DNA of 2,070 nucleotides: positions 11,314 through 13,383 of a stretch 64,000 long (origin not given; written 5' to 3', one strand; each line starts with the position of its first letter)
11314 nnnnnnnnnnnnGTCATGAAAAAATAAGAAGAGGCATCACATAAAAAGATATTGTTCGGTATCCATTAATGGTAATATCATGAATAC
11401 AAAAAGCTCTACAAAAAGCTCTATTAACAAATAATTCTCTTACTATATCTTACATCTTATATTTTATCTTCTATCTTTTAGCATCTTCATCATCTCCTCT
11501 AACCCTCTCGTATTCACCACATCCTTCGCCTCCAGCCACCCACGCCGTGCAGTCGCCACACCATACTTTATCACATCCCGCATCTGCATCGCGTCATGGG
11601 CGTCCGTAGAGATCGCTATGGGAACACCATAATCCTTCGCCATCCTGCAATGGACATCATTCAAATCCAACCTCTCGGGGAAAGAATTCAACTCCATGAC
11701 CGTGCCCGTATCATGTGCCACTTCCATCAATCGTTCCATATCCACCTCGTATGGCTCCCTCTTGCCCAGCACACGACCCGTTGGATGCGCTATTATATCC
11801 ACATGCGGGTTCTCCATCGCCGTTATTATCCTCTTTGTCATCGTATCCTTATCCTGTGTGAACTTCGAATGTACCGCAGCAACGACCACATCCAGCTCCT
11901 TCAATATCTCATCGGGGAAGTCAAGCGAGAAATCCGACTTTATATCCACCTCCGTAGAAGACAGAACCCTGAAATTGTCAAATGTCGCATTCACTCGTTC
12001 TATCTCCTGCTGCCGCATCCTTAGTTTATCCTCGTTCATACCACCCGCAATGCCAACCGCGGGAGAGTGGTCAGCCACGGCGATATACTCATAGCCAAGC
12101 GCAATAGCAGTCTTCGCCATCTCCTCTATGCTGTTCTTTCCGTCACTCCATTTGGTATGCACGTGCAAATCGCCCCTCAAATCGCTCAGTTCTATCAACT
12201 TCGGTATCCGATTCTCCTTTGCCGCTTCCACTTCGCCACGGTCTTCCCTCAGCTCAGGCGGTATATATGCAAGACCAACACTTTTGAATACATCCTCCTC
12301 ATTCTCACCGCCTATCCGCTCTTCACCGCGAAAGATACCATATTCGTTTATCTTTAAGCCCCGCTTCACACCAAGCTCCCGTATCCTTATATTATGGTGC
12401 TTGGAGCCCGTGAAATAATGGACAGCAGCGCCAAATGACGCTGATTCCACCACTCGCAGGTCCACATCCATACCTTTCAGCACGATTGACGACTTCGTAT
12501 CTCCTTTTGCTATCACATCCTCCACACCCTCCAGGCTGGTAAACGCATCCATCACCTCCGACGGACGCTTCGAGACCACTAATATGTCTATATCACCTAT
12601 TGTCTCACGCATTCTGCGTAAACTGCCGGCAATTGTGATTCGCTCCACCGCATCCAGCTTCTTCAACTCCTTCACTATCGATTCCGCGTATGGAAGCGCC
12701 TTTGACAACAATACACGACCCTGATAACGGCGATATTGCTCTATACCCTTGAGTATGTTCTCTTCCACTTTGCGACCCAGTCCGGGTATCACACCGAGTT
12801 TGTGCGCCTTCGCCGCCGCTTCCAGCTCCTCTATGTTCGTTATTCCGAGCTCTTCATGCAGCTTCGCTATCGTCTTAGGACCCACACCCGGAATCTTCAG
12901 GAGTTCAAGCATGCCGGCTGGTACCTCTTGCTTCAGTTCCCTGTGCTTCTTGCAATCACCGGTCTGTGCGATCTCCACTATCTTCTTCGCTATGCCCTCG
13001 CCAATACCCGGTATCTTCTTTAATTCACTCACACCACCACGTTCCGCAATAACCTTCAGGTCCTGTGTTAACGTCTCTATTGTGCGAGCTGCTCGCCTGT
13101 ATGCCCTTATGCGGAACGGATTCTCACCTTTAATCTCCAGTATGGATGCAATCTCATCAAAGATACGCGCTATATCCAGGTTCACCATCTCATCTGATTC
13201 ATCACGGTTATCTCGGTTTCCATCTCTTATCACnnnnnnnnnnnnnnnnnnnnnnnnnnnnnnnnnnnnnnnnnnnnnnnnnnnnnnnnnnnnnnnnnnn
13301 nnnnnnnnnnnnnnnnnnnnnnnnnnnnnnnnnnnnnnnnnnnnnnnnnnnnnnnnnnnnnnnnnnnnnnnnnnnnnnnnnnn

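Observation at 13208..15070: Divergent thermosome paralog with an altered phosphate-binding loop and a basic C-terminal tail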

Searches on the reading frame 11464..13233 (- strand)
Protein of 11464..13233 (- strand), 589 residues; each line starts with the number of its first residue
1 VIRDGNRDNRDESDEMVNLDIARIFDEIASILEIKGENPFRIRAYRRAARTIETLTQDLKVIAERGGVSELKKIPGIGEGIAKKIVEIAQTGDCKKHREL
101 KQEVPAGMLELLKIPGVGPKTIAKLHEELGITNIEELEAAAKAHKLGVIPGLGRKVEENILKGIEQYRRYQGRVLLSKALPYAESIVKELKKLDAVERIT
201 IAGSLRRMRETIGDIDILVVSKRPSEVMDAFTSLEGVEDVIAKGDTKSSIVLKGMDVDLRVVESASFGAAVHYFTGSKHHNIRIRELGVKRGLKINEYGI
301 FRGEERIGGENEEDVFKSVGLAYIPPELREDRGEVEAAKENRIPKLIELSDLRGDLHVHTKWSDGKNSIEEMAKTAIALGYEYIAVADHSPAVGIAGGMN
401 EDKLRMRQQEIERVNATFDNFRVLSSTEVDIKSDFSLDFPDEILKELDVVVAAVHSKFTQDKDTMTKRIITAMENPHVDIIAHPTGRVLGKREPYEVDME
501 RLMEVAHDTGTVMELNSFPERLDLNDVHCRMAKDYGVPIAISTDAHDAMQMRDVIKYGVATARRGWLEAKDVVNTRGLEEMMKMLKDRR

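Call 3: search_protein_families(library=pfam, proteins=[window:11464-13233:-], max_evalue=0.01)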
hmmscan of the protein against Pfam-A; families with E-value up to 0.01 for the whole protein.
window:11464-13233:- (589 aa): 14 families
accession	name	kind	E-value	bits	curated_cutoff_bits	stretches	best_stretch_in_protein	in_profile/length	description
PF14716.13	HHH_8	-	7.7e-26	90.7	30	1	17-93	2-72/73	Helix-hairpin-helix domain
PF14791.11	DNA_pol_B_thumb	-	1.7e-22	79.5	25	1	270-330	1-63/63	DNA polymerase beta thumb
PF14520.12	HHH_5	-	2.9e-14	53.7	27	2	109-164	2-55/57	Helix-hairpin-helix domain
PF02811.25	PHP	-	7.7e-10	39.8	26.4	1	355-515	1-161/164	PHP domain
PF00633.29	HHH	-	2.9e-08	33.6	24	1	100-126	2-28/30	Helix-hairpin-helix motif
PF12836.13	HHH_3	-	4.4e-07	30.4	27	1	68-128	13-63/65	Helix-hairpin-helix motif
PF11731.14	Cdd1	-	1.3e-06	29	25.5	0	108-140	5-36/86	Pathogenicity locus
PF14792.12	DNA_pol_B_palm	-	9.4e-06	26.3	25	1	184-227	12-55/113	DNA polymerase beta palm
PF10391.15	DNA_pol_lambd_f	-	0.00033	20.9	29.8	1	110-146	2-36/51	Fingers domain of DNA polymerase lambda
PF11798.14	IMS_HHH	-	0.00041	20.9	24.4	0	112-131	14-32/32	IMS family HHH motif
PF01909.29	NTP_transf_2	-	0.00045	21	21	1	185-264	3-76/93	Nucleotidyltransferase domain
PF12826.13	HHH_2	-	0.0005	20.6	27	0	68-87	34-53/64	Helix-hairpin-helix motif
PF01876.22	RNase_P_p30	-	0.0008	19.4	35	1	356-495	3-124/214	RNase P subunit p30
PF21999.2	IMS_HHH_1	-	0.0047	17.8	27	0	114-140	3-28/53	DNA polymerase-iota, thumb domain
